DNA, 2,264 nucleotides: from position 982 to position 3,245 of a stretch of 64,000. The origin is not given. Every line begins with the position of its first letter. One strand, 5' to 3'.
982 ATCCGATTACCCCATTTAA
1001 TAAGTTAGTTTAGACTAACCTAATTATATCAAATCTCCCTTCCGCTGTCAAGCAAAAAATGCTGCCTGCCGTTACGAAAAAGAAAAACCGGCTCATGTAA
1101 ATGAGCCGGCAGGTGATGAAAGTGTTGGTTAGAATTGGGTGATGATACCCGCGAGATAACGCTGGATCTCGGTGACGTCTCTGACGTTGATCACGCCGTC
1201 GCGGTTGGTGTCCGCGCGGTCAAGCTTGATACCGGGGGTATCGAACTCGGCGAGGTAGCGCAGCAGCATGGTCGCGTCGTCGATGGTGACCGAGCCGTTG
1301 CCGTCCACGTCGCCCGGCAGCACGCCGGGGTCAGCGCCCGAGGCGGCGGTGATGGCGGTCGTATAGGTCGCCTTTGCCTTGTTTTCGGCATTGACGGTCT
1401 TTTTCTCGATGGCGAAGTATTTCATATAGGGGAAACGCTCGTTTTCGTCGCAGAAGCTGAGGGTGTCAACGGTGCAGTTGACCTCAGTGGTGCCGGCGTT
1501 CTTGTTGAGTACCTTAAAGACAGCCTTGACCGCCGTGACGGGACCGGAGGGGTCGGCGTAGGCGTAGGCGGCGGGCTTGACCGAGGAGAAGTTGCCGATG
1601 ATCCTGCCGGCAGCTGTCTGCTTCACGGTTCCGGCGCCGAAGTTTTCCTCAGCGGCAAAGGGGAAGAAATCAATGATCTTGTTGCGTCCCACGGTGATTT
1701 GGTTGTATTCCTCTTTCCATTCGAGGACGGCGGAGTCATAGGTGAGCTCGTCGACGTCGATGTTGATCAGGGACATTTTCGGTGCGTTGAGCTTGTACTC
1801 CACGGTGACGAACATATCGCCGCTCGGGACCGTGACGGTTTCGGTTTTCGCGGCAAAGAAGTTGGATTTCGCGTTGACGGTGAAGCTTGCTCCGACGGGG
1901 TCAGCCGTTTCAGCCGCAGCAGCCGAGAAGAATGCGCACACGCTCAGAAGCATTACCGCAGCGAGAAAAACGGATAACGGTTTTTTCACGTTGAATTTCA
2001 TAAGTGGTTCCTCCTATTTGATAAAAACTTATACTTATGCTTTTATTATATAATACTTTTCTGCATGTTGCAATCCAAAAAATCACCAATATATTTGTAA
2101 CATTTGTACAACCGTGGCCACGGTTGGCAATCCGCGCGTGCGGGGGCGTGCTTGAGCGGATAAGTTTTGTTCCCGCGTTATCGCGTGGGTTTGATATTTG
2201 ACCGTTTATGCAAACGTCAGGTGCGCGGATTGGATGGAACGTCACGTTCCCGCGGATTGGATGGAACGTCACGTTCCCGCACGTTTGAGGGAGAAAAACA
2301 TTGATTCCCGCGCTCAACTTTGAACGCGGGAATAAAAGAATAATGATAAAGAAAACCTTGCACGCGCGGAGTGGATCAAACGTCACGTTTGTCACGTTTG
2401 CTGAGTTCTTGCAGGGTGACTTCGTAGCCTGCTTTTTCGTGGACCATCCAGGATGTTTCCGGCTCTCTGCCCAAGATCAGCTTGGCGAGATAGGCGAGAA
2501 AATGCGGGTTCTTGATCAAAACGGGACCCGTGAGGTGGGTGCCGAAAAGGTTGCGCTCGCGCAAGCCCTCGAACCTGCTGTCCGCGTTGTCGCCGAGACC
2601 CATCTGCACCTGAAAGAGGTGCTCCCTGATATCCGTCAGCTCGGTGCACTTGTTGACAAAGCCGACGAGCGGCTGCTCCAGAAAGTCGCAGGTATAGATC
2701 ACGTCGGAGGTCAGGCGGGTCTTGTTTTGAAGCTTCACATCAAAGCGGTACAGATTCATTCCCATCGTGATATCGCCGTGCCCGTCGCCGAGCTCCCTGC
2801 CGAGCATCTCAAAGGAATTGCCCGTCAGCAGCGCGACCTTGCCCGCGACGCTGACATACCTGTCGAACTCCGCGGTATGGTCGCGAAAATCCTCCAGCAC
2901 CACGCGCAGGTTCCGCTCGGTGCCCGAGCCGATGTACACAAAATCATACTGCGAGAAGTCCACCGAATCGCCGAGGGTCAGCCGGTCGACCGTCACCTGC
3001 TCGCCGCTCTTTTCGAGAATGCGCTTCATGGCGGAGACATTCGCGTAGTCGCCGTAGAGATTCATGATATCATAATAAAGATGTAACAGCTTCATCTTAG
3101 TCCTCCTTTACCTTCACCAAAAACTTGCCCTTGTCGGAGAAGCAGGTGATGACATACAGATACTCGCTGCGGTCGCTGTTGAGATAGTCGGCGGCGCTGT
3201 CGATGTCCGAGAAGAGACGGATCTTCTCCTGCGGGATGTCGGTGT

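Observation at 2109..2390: Dispersed modular palindromic repeat family with fixed geometry (five clear loci plus one remnant)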

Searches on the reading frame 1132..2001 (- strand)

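Call 93: search_protein_families(library=pfam, proteins=[window:1132-2001:-], max_evalue=0.0001)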
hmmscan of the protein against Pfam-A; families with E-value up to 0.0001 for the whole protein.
window:1132-2001:- (290 aa): 1 family
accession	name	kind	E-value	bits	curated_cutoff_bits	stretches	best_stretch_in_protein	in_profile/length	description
PF00404.24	Dockerin_1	-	1.7e-12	47.7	22.9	1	229-283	1-56/57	Dockerin type I domain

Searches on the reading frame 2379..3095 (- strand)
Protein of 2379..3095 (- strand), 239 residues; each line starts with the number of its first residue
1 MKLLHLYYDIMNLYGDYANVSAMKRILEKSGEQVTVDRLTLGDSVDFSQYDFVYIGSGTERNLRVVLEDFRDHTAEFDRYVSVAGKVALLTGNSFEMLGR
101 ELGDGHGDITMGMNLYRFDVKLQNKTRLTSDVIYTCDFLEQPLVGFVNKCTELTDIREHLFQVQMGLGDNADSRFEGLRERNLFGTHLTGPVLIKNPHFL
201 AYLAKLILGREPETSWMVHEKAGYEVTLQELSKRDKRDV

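Call 93: search_protein_families(library=pfam, proteins=[window:2379-3095:-], max_evalue=0.0001)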
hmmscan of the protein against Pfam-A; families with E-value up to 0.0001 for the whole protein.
window:2379-3095:- (239 aa): 1 family
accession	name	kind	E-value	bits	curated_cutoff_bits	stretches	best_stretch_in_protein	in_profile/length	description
PF07685.20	GATase_3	-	6.3e-08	32.9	27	1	4-193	3-192/196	CobB/CobQ-like glutamine amidotransferase domain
